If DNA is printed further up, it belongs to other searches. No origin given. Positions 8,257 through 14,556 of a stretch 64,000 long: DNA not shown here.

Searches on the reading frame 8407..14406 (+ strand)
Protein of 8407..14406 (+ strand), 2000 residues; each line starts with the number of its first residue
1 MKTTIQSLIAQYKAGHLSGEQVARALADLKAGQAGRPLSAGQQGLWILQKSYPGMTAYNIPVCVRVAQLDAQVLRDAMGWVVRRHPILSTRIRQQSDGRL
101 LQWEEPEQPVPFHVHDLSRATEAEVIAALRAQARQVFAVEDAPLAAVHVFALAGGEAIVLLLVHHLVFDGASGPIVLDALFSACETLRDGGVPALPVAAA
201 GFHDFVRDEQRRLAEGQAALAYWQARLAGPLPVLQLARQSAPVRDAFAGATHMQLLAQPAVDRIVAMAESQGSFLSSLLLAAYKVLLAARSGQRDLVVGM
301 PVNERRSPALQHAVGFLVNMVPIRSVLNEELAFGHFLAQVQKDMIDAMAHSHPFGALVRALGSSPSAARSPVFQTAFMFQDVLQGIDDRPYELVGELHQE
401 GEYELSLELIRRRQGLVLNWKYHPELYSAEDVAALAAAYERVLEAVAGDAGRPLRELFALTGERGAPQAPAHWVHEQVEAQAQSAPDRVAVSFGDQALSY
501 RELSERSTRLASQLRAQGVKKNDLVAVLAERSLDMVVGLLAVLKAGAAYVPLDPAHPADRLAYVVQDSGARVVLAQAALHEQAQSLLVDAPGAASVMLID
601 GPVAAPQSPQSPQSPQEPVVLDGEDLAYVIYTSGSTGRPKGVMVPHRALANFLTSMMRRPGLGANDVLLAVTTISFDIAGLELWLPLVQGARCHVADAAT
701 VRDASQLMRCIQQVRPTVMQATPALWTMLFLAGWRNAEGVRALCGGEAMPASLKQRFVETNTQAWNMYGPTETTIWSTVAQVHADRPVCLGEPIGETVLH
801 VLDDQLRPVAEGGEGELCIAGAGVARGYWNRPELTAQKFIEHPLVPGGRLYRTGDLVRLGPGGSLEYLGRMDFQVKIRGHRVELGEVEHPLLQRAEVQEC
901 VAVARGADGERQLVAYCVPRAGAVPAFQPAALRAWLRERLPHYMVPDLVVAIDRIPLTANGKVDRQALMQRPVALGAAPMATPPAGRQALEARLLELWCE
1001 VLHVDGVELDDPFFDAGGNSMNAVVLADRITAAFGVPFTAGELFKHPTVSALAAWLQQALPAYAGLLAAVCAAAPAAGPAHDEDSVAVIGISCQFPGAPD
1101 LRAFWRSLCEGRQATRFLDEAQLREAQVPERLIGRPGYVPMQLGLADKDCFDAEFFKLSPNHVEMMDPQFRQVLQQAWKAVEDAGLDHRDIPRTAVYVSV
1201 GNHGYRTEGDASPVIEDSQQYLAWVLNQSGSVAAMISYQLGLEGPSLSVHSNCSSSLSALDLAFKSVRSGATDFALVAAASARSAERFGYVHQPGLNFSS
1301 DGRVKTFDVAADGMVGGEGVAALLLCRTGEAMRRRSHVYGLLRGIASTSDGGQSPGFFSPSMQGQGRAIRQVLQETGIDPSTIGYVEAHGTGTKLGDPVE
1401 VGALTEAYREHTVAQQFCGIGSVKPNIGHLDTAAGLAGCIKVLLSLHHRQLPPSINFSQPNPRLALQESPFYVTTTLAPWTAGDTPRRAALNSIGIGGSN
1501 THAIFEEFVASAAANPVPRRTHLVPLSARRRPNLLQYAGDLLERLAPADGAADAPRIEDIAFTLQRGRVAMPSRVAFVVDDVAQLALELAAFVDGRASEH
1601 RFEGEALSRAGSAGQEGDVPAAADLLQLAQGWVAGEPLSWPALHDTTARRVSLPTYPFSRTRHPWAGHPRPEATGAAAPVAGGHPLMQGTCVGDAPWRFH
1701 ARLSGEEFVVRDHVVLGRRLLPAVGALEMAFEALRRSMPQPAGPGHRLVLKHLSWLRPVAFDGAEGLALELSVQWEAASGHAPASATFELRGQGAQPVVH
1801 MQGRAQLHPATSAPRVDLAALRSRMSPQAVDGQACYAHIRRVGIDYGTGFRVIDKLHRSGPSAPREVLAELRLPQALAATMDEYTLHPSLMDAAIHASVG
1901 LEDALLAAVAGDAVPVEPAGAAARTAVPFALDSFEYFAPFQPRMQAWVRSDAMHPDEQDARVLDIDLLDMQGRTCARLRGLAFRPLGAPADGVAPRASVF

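Call 14: search_protein_families(library=pfam, proteins=[window:8407-14406:+], max_evalue=0.00001)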
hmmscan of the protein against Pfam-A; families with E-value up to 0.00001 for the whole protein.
window:8407-14406:+ (2000 aa): 11 families
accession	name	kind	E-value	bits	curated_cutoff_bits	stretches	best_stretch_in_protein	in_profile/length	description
PF00501.34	AMP-binding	-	1.7e-96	323.8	29.9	1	479-829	2-384/384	AMP-binding enzyme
PF00668.25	Condensation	-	4.6e-80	270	30.6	1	37-460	6-447/456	Condensation domain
PF00109.32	ketoacyl-synt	-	1.3e-59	202.3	20.8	1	1084-1330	2-251/252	Beta-ketoacyl synthase, N-terminal domain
PF02801.28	Ketoacyl-synt_C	-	6e-40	136.4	20.8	1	1339-1457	1-118/119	Beta-ketoacyl synthase, C-terminal domain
PF14765.12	PS-DH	-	5.3e-24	85.1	23.7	1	1824-1990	11-163/166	Polyketide synthase dehydratase N-terminal domain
PF00550.31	PP-binding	-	1.4e-17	64.1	20.8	1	993-1056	2-67/67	Phosphopantetheine attachment site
PF21089.3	PKS_DH_N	-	1.3e-14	54.4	27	1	1684-1779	1-93/103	Polyketide synthase dehydratase domain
PF22336.2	RhiE-like_linker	-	9.4e-13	48.4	27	1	1526-1596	2-67/67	RhiE-like, KS-MAT linker domain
PF13193.12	AMP-binding_C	-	1.9e-11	45.1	24.5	1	886-962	1-76/76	AMP-binding enzyme C-terminal domain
PF16197.11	KAsynt_C_assoc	-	7.6e-10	39.6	33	1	1460-1540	1-79/111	Ketoacyl-synthetase C-terminal extension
PF22621.2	CurL-like_PKS_C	-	4.3e-08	33.4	27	1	1522-1587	1-62/64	CurL-like, PKS C-terminal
